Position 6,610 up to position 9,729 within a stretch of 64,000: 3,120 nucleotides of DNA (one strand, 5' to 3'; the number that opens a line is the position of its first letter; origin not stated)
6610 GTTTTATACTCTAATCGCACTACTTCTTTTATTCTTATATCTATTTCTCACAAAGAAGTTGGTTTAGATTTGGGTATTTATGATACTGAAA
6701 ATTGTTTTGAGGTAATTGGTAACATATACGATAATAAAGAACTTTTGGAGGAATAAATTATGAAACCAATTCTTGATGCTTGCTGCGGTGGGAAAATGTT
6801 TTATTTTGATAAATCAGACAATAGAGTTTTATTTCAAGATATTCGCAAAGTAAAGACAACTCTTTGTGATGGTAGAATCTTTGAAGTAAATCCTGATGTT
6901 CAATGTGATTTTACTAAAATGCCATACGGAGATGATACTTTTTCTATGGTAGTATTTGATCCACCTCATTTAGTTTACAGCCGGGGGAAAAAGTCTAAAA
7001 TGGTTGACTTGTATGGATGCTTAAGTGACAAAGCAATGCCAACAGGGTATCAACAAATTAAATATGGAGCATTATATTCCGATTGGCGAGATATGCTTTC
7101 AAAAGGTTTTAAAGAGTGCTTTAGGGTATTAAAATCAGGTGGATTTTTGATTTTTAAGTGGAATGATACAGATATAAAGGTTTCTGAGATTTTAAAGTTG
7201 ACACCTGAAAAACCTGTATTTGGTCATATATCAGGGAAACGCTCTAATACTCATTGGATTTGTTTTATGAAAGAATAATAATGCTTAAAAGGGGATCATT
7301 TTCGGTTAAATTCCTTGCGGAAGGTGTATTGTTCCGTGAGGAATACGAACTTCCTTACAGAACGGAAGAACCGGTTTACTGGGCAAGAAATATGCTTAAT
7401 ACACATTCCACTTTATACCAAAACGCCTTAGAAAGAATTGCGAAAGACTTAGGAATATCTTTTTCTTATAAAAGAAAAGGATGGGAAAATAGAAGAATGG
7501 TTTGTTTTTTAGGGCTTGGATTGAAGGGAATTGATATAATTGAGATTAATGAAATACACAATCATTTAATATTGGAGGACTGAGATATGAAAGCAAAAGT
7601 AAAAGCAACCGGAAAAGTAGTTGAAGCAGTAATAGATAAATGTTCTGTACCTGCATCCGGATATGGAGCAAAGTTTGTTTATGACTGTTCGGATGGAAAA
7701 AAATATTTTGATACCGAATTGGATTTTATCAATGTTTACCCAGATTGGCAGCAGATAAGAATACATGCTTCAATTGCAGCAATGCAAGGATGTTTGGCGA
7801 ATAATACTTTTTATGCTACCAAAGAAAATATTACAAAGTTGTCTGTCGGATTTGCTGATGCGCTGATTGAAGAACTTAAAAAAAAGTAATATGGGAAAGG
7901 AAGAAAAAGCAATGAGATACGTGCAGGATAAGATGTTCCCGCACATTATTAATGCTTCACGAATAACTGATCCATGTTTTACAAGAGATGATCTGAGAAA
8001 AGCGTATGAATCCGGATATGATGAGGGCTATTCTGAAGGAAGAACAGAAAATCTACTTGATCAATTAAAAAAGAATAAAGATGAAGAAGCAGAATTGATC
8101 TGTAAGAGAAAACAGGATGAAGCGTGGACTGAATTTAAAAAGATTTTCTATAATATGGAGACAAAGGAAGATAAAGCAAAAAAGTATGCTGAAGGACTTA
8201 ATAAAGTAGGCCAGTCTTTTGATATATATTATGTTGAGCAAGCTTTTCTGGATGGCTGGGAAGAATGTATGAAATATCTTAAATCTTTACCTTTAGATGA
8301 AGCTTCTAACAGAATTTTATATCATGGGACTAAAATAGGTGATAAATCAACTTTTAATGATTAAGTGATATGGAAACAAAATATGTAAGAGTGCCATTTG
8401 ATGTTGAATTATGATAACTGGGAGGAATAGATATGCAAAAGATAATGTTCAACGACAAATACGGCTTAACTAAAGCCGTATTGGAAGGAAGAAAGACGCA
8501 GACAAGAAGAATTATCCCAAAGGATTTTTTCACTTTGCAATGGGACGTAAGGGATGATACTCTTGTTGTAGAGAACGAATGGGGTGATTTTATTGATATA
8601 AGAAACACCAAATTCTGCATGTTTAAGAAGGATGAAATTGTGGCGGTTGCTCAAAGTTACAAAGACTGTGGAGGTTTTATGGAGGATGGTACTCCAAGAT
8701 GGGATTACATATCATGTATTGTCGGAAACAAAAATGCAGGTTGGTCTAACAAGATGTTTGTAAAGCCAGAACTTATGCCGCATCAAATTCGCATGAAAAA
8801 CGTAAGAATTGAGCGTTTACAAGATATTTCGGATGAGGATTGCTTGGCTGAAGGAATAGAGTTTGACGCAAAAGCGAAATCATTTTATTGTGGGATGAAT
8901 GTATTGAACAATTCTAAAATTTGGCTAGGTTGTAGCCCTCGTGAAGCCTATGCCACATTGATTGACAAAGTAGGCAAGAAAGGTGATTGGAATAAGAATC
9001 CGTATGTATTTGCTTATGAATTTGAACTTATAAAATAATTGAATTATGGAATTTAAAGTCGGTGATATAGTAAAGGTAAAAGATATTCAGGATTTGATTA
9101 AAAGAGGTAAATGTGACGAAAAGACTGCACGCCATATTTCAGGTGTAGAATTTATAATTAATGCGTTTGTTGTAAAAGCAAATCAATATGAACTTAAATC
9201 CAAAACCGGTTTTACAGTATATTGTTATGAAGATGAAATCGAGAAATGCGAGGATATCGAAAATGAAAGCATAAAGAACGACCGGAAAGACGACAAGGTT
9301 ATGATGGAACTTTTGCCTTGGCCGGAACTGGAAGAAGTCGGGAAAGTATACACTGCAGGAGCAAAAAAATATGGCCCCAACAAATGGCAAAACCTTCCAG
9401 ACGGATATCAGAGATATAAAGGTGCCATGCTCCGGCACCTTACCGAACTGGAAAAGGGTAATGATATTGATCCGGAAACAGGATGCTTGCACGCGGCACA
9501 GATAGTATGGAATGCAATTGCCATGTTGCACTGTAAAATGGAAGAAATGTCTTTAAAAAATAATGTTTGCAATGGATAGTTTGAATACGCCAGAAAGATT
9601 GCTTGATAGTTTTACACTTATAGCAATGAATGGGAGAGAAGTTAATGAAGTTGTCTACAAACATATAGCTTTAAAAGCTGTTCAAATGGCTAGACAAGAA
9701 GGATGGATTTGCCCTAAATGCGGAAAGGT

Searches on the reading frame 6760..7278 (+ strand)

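Call 39: search_protein_families(library=phrogs, proteins=[window:6760-7278:+], max_evalue=0.001)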
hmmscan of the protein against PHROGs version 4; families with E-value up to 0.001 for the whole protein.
window:6760-7278:+ (172 aa): 5 families
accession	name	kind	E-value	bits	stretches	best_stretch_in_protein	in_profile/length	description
phrog_954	-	other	1.3e-67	228.4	2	1-92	51-141/229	DNA methyltransferase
phrog_11564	-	other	1.1e-35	122.9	1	1-91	4-93/117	DNA methyltransferase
phrog_6151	-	other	8.9e-35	120.1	2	99-171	28-98/117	DNA methyltransferase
phrog_7811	-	other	9.4e-10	39.2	1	4-32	6-34/41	methyltransferase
phrog_24333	-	other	3.3e-08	34.2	1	43-137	81-168/238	DNA methyltransferase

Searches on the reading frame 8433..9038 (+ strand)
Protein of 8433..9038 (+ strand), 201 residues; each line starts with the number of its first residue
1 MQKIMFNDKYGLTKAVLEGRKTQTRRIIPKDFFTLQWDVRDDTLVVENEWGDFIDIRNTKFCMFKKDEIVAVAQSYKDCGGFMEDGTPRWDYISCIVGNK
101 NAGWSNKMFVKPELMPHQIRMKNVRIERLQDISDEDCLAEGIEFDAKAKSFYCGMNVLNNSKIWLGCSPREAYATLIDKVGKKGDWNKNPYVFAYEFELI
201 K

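Call 39: search_protein_families(library=phrogs, proteins=[window:8433-9038:+], max_evalue=0.001)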
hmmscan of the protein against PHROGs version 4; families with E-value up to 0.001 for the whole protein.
window:8433-9038:+ (201 aa): 2 families
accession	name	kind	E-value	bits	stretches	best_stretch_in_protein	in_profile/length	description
phrog_874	-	unknown function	1.2e-34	121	1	3-201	69-258/277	-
phrog_18361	-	unknown function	3.8e-10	41.4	1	119-200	10-86/92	-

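Call 108: search_protein_families(library=pfam, proteins=[window:8433-9038:+], max_evalue=0.001)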
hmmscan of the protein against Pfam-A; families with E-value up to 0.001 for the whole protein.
window:8433-9038:+ (201 aa): 0 families

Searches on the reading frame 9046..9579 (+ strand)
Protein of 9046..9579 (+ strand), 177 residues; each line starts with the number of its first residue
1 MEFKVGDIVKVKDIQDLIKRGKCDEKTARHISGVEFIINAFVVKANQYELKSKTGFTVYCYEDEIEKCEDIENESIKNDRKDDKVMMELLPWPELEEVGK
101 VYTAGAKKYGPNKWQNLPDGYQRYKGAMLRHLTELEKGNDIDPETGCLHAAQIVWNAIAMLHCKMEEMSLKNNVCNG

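Call 39: search_protein_families(library=phrogs, proteins=[window:9046-9579:+], max_evalue=0.001)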
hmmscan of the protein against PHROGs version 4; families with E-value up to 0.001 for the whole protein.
window:9046-9579:+ (177 aa): 10 families
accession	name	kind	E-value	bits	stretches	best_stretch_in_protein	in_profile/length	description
phrog_801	-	DNA, RNA and nucleotide metabolism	2.2e-28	101.1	1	78-166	101-189/476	dATP / dGTP pyrophosphohydrolase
phrog_2252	-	lysis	3e-21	77.4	1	63-171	91-199/285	endolysin; inhibits RNA polymerase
phrog_5033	-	lysis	1e-20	75.4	1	77-168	82-172/178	endolysin; inhibits RNA polymerase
phrog_19680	-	unknown function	1.7e-20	74.9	1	57-163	70-179/188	-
phrog_11257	-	unknown function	9.3e-15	56.2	1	69-164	5-99/200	-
phrog_16254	-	unknown function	3.1e-11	44.3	1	78-162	19-103/377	-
phrog_5332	-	unknown function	7.7e-09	36.4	1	86-163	124-200/215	-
phrog_37590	-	unknown function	3.2e-07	30.7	1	82-158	50-137/341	-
phrog_18716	-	unknown function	2.5e-06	28.6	1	79-169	18-102/114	-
phrog_27780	-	unknown function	2.3e-05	25.1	1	95-167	30-100/255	-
